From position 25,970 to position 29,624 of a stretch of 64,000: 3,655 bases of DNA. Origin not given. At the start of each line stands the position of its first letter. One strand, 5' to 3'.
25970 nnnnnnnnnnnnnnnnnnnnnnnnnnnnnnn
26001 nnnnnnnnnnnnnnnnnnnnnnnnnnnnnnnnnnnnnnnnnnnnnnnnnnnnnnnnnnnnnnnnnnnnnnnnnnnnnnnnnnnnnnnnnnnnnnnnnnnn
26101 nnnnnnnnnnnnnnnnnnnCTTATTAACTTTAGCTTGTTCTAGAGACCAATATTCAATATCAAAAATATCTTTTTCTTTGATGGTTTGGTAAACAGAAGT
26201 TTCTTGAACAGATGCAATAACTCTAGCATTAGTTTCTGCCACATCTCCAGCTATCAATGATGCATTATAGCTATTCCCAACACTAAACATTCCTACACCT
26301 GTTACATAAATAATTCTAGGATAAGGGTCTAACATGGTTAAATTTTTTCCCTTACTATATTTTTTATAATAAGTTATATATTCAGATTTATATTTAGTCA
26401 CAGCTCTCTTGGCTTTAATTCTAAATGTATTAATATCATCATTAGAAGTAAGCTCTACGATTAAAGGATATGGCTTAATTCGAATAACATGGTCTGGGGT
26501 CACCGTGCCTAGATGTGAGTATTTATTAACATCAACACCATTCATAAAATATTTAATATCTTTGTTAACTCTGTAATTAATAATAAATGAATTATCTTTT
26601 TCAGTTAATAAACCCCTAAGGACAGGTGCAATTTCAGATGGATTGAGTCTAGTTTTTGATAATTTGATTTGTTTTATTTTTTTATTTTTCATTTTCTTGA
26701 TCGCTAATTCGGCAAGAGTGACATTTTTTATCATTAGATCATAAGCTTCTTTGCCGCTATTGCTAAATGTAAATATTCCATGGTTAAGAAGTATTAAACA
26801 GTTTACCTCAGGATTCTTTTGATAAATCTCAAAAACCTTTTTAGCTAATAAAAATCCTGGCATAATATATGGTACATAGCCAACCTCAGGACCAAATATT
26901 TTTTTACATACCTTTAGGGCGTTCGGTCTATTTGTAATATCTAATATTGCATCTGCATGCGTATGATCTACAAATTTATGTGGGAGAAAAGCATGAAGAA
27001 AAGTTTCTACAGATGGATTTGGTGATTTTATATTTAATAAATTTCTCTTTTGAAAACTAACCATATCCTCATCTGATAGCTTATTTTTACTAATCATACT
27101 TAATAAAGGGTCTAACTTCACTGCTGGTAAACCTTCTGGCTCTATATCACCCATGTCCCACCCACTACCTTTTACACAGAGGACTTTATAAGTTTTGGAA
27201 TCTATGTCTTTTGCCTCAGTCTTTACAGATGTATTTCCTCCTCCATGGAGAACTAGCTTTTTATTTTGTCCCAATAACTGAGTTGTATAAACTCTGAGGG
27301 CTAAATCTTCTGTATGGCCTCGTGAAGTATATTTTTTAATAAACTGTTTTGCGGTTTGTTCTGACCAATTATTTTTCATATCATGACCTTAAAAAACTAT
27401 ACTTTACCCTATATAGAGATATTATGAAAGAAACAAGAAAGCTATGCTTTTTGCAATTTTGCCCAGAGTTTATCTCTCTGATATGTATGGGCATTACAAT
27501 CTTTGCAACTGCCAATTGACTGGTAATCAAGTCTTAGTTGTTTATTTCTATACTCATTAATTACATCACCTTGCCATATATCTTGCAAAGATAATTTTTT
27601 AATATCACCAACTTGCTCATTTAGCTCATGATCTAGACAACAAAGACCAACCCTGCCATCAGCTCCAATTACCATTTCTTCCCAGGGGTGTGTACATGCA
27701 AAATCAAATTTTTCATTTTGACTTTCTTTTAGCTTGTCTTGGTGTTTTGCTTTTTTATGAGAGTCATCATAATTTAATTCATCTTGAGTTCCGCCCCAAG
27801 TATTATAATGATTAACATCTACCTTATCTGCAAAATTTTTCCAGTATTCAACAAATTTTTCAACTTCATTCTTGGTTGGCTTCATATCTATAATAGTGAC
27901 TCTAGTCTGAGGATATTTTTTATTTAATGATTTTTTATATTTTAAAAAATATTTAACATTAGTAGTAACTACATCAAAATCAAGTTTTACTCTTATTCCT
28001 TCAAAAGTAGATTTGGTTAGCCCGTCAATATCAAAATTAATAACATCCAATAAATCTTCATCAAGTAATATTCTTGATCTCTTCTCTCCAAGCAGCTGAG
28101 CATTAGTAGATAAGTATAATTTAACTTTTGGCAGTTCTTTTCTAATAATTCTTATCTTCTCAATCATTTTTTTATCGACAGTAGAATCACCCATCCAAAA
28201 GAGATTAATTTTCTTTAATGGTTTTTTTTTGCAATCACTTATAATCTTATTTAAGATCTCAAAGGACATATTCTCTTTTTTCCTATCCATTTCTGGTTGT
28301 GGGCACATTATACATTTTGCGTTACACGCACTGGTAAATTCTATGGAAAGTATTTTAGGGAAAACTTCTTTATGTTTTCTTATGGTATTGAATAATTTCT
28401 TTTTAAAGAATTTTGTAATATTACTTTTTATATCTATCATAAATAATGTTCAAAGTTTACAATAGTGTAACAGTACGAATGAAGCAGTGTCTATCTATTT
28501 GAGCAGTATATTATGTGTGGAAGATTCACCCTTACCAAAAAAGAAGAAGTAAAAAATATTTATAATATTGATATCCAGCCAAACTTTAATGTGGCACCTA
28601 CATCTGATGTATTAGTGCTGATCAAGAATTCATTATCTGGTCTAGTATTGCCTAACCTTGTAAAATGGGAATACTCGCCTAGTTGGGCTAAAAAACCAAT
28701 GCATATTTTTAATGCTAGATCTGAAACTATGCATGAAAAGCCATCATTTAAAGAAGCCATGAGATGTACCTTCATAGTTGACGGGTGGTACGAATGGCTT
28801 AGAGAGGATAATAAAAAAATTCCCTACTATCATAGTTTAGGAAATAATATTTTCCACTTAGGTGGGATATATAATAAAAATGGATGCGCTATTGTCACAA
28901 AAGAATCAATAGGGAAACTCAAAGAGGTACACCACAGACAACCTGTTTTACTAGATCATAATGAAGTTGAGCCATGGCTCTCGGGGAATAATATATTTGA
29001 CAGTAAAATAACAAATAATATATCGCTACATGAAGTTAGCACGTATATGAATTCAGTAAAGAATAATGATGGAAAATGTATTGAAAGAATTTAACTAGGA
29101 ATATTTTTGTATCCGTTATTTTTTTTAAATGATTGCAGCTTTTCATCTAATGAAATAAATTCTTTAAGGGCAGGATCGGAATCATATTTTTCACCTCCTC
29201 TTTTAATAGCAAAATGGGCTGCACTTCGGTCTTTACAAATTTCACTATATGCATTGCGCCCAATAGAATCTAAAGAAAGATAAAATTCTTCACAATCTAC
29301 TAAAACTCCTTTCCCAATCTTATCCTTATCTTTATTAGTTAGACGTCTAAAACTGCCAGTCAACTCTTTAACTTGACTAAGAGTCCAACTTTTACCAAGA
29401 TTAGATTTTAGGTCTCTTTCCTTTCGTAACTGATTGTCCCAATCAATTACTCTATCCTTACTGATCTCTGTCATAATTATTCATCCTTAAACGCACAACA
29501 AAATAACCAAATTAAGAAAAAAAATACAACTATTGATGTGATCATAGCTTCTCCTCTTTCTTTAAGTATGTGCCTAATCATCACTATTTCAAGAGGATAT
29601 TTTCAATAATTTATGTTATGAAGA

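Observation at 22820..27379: apt-mtnP-mtnA operon faces a class-II-aldolase/SDR fusion: candidate single-polypeptide DHAP shunt for MTA and 5'-deoxyadenosine salvage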

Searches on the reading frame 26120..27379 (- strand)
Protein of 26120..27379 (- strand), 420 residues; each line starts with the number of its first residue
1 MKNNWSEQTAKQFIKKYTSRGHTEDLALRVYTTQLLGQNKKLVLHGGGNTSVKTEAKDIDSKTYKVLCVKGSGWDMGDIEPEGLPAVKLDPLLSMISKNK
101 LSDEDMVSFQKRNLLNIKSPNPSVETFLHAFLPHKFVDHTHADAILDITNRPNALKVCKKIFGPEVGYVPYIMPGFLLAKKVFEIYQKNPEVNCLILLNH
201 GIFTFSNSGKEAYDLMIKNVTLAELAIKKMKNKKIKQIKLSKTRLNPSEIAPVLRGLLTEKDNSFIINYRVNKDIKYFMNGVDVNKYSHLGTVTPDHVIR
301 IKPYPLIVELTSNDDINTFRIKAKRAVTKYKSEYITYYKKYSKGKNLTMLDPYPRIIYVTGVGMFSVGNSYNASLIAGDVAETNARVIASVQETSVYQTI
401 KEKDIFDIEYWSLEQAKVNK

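Call 30: search_solved_structures(query=window:26120-27379:-, max_evalue=10, show_alignments=3)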
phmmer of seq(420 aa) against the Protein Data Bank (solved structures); distinct sequences matched with E-value up to 10: 1.
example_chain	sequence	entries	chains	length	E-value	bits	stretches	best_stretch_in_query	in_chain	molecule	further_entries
3m4r_A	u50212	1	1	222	6e-51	176.8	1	24-229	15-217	Uncharacterized protein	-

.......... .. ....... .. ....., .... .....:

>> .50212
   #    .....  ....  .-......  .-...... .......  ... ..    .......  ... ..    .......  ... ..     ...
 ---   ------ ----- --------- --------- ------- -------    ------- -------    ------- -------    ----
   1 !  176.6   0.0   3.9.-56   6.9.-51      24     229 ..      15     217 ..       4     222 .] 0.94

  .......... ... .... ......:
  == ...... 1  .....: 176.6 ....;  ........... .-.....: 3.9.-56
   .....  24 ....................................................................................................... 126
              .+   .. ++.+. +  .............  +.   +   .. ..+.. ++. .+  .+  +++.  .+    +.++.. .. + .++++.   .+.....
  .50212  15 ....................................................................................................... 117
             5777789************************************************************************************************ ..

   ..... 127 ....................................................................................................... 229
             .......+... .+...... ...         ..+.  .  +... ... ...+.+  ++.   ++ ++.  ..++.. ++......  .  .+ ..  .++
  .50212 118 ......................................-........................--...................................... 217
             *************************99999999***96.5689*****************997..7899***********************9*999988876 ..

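Call 92: search_protein_representatives(protein=window:26120-27379:-)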
Query: 420 residues. Proteins with E-value up to 0.001 (for the whole library): 4925; up to 1e-10: 2046; up to 1e-30: 542. The best 150 are listed.
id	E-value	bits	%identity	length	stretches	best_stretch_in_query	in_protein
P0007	5.6e-250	845.4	88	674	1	1-420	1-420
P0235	9.7e-120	416.5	47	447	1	1-418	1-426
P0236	1.1e-117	409.7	47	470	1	1-418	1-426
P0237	1.1e-111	390.0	45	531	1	1-420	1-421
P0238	1.7e-111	389.4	44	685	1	2-419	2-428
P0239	1.1e-105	370.2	43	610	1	2-420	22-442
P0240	4.1e-105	368.4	44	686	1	1-418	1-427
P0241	1.7e-104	366.3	47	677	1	1-419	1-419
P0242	2.8e-103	362.3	46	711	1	2-419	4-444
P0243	6.2e-102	357.9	44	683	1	1-420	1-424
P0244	1.3e-100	353.5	61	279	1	106-379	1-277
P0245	2.5e-99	349.3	42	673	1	2-418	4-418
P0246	1.5e-96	340.2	42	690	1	1-420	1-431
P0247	1.5e-96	340.2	47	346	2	1-254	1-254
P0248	1.4e-93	330.3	42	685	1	4-420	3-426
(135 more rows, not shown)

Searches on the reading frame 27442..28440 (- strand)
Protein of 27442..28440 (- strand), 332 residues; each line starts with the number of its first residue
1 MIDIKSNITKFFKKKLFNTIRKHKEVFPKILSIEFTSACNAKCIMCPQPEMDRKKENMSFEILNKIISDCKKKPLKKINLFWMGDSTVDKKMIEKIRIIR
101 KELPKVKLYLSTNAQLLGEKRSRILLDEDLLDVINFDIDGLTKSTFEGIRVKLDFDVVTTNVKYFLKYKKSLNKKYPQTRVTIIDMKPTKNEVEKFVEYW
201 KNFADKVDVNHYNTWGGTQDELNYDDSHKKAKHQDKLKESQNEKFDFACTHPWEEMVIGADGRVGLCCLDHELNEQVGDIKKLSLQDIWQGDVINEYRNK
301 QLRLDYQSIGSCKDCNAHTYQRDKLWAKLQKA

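Call 3: search_protein_families(library=pfam, proteins=[window:27442-28440:-])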
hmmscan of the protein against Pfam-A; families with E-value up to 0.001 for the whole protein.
window:27442-28440:- (332 aa): 2 families
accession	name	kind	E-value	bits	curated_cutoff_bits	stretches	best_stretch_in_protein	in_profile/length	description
PF13186.11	SPASM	-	8.4e-14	52.1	21.5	1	249-316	1-67/67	Iron-sulfur cluster-binding domain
PF04055.27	Radical_SAM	-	2.3e-13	51.1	29.5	1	33-169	1-140/166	Radical SAM superfamily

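Call 4: search_protein_families(library=ncbifam, proteins=[window:27442-28440:-])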
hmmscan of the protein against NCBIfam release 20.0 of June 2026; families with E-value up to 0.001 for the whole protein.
window:27442-28440:- (332 aa): 13 families
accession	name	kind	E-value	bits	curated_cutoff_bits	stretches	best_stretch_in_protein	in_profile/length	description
TIGR04317.1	W_rSAM_matur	equivalog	1.3e-31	110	380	1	29-247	4-220/349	tungsten cofactor oxidoreductase radical SAM maturase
TIGR04321.1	spiroSPASM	subfamily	3.7e-15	55.6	250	2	17-222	216-427/510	spiro-SPASM protein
TIGR04311.1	rSAM_Geo_metal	subfamily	6.2e-15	55.1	400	1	27-200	1-174/423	radical SAM/SPASM family putative metalloenzyme maturase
NF033640.1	N_Twi_rSAM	subfamily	3.5e-14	52.7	170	1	247-318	3-72/398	twitch domain-containing radical SAM protein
NF001199.0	PRK00164.2-1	equivalog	1.5e-09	37.4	231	1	31-200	14-175/308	GTP 3',8-cyclase MoaA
TIGR02666.1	moaA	equivalog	2.2e-09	36.7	284.05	1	31-202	12-182/336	GTP 3',8-cyclase MoaA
TIGR03962.1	mycofact_rSAM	equivalog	1.2e-08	34.5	265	1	28-163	11-142/339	mycofactocin radical SAM maturase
TIGR02668.1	moaA_archaeal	equivalog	2.8e-08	33.1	325.25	1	31-213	12-187/303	GTP 3',8-cyclase MoaA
TIGR03977.1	rSAM_pair_HxsC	equivalog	2.8e-08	33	267.9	1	35-120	31-114/292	His-Xaa-Ser system radical SAM maturase HxsC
TIGR04055.1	rSAM_NirJ2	equivalog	3.1e-06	27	500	0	242-316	229-295/326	putative heme d1 biosynthesis radical SAM protein NirJ2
TIGR02495.1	NrdG2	equivalog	1.2e-05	24.7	131.15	1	33-146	20-129/193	anaerobic ribonucleoside-triphosphate reductase activating protein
TIGR04250.1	SCM_rSAM_ScmE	equivalog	1.2e-05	24.4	400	0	244-322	248-324/358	SynChlorMet cassette radical SAM/SPASM protein ScmE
TIGR03913.1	rad_SAM_trio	equivalog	0.00046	18.7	591.75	0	25-141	15-127/477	GDL motif peptide-associated radical SAM/SPASM maturase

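Call 70: find_homologous_proteins(query=window:27442-28440:-, max_evalue=0.00001)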
Query window:27442-28440:- (332 aa): 114 proteins with E <= 0.00001 among 1891 candidates.
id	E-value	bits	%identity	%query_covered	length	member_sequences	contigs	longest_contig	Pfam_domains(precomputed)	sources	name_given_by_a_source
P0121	4.2e-214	728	96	100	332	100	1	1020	PF13186.12,PF04055.28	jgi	jgi:radical SAM protein with 4Fe4S-binding SPASM domain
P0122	3.5e-201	685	91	100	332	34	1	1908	PF13186.12,PF04055.28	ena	-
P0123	1.2e-193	661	86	100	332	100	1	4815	PF13186.12,PF04055.28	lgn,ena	-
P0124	6.2e-190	648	85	100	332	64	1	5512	PF13186.12,PF04055.28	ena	-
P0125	1.3e-180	618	80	100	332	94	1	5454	PF13186.12,PF04055.28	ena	-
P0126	3.9e-180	616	81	98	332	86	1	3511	PF13186.12,PF04055.28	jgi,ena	-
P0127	5.5e-178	609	81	97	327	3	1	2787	PF13186.12,PF04055.28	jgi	-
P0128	1.4e-177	608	80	97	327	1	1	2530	PF13186.12,PF04055.28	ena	-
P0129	3.5e-177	607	80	97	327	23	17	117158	PF13186.12,PF04055.28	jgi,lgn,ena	-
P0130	1.3e-175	601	77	100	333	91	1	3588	PF13186.12,PF04055.28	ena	-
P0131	8.4e-175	599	78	98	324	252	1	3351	PF13186.12,PF04055.28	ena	-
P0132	5.6e-172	589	76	100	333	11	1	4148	PF13186.12,PF04055.28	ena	-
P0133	2.5e-167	574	75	98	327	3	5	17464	PF13186.12,PF04055.28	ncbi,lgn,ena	-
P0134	6.6e-167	573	76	98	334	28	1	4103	PF13186.12,PF04055.28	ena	-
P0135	4.4e-162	557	73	98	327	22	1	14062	PF13186.12,PF04055.28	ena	-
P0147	3.9e-132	459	63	96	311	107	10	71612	PF13186.12,PF04055.28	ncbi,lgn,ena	-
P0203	8.3e-96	339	52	97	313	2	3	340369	PF13186.12,PF04055.28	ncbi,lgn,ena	-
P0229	2.9e-65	239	38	97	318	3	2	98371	PF13186.12,PF04055.28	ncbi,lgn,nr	ncbi:MAG: SPASM domain-containing protein [Deltaproteobacteria bacterium]|nr:SPASM domain-containing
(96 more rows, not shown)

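Call 71: find_encoding_contigs(protein=P0147, flank=6000, max_places=1)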
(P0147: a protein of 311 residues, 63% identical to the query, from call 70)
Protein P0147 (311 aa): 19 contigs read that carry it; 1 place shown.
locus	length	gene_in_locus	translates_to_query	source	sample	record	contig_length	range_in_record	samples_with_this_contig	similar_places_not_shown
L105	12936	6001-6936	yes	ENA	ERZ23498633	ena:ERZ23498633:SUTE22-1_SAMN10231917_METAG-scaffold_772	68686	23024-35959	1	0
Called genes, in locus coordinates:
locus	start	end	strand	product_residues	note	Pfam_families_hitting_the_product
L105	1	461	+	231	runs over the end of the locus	PF01746:tRNA_m1G_MT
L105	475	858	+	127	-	PF01245:Ribosomal_L19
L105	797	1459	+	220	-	PF01351:RNase_HII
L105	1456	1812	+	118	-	PF02021:UPF0102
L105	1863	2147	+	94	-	PF01649:Ribosomal_S20p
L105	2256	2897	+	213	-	PF01127:Sdh_cyt (weak)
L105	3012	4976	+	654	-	PF00890:FAD_binding_2, PF02910:Succ_DH_flav_C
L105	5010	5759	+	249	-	PF13085:Fer2_3, PF12838:Fer4_7 (faint), PF13187:Fer4_9 (faint), PF13237:Fer4_10 (faint), PF13183:Fer4_8, PF13534:Fer4_17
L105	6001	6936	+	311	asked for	PF04055:Radical_SAM, PF13186:SPASM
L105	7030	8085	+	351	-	PF01073:3Beta_HSD (weak), PF01370:Epimerase, PF07993:NAD_binding_4, PF16363:GDP_Man_Dehyd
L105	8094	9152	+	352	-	PF00106:adh_short (faint), PF01073:3Beta_HSD (weak), PF01370:Epimerase, PF02719:Polysacc_synt_2, PF04321:RmlD_sub_bind, PF07993:NAD_binding_4, PF08659:KR (weak), PF16363:GDP_Man_Dehyd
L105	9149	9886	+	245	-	PF00535:Glycos_transf_2, PF13641:Glyco_tranf_2_3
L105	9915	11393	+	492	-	-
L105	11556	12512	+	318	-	PF01075:Glyco_transf_9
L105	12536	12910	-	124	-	PF07883:Cupin_2, PF05899:Cupin_3 (weak), PF06249:EutQ (weak)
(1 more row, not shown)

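Call 72: find_encoding_contigs(protein=P0203, flank=6000, max_places=1)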
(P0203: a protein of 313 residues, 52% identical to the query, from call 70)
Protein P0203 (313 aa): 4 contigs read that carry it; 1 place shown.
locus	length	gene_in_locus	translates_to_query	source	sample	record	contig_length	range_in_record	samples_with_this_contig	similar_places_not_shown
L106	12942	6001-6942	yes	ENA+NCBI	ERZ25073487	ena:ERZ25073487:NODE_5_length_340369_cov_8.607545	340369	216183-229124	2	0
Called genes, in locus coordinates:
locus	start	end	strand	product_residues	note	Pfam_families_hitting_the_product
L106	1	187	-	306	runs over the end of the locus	PF03916:NrfD, PF14589:NrfD_2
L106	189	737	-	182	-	PF13187:Fer4_9 (faint), PF12797:Fer4_2 (weak), PF13247:Fer4_11, PF12838:Fer4_7 (weak), PF00037:Fer4, PF12797:Fer4_2 (weak), PF12837:Fer4_6 (weak), PF13237:Fer4_10 (weak), +3 more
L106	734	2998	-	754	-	PF04879:Molybdop_Fe4S4, PF00384:Molybdopterin, PF01568:Molydop_binding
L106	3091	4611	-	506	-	PF02085:Cytochrom_CIII (faint), PF14522:Cytochrome_C7 (faint), PF14537:Cytochrom_c3_2 (faint)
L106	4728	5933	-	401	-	PF02517:Rce1-like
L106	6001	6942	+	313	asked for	PF04055:Radical_SAM, PF13186:SPASM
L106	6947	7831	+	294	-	PF05148:Methyltransf_8 (weak), PF01209:Ubie_methyltran (weak), PF13489:Methyltransf_23, PF08241:Methyltransf_11, PF08242:Methyltransf_12 (weak), PF13649:Methyltransf_25, PF13847:Methyltransf_31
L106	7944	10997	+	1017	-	PF07696:7TMR-DISMED2, PF07695:7TMR-DISM_7TM, PF00989:PAS, PF13188:PAS_8 (faint), PF13426:PAS_9, PF01627:Hpt (weak), PF02518:HATPase_c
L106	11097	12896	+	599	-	PF05099:TerB (faint), PF09986:DUF2225 (faint)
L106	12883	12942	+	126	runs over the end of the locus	PF00072:Response_reg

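Call 73: find_encoding_contigs(protein=P0229, flank=6000, max_places=1)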
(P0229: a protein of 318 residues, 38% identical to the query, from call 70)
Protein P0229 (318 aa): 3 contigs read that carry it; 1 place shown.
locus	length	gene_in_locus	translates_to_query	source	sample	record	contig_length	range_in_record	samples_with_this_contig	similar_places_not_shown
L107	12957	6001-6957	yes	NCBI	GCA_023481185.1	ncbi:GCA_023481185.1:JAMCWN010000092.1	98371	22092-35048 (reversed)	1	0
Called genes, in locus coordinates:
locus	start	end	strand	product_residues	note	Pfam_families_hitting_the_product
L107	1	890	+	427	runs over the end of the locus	PF02403:Seryl_tRNA_N, PF00587:tRNA-synt_2b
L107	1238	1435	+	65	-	-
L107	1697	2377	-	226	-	PF13505:OMP_b-brl (weak)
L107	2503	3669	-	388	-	PF07690:MFS_1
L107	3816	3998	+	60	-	PF03966:Trm112p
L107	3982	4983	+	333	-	PF01075:Glyco_transf_9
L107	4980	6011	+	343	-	PF01075:Glyco_transf_9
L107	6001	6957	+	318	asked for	PF04055:Radical_SAM, PF13186:SPASM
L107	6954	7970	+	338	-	PF01075:Glyco_transf_9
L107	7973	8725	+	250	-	PF00535:Glycos_transf_2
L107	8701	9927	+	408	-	PF13439:Glyco_transf_4, PF00534:Glycos_transf_1, PF13692:Glyco_trans_1_4, PF13524:Glyco_trans_1_2 (faint)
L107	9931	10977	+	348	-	PF01075:Glyco_transf_9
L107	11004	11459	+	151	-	PF06695:Sm_multidrug_ex (faint)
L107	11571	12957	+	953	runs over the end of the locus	PF00515:TPR_1 (faint), PF07719:TPR_2 (faint), PF12895:ANAPC3 (faint), PF13174:TPR_6 (faint), PF13176:TPR_7 (faint), PF13181:TPR_8 (faint), PF13371:TPR_9 (faint), PF13414:TPR_11 (weak), +10 more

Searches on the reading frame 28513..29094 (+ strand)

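Call 3: search_protein_families(library=pfam, proteins=[window:28513-29094:+])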
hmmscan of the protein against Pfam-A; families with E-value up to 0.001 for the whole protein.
window:28513-29094:+ (193 aa): 1 family
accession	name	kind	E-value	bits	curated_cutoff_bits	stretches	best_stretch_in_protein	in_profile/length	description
PF02586.19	SRAP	-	1.7e-38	132.8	27.1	1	1-181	1-213/214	SOS response associated peptidase (SRAP)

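Call 4: search_protein_families(library=ncbifam, proteins=[window:28513-29094:+])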
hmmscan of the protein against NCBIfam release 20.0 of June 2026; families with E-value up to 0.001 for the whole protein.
window:28513-29094:+ (193 aa): 1 family
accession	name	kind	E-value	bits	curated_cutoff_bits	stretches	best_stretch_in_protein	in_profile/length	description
NF007413.0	PRK09951.1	subfamily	9.1e-18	64.4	349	1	16-191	27-220/222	hypothetical protein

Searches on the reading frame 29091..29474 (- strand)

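Call 3: search_protein_families(library=pfam, proteins=[window:29091-29474:-])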
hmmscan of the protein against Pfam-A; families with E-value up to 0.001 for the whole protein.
window:29091-29474:- (127 aa): 0 families

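Call 4: search_protein_families(library=ncbifam, proteins=[window:29091-29474:-])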
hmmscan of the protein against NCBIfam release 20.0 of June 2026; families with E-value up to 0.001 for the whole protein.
window:29091-29474:- (127 aa): 1 family
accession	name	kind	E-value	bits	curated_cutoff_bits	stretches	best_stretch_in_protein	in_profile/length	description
NF052414.1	NOV3GF23_fam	equivalog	3.2e-58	195.6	165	1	3-124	1-123/124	NOV3GF23 family terpene biosynthesis-related protein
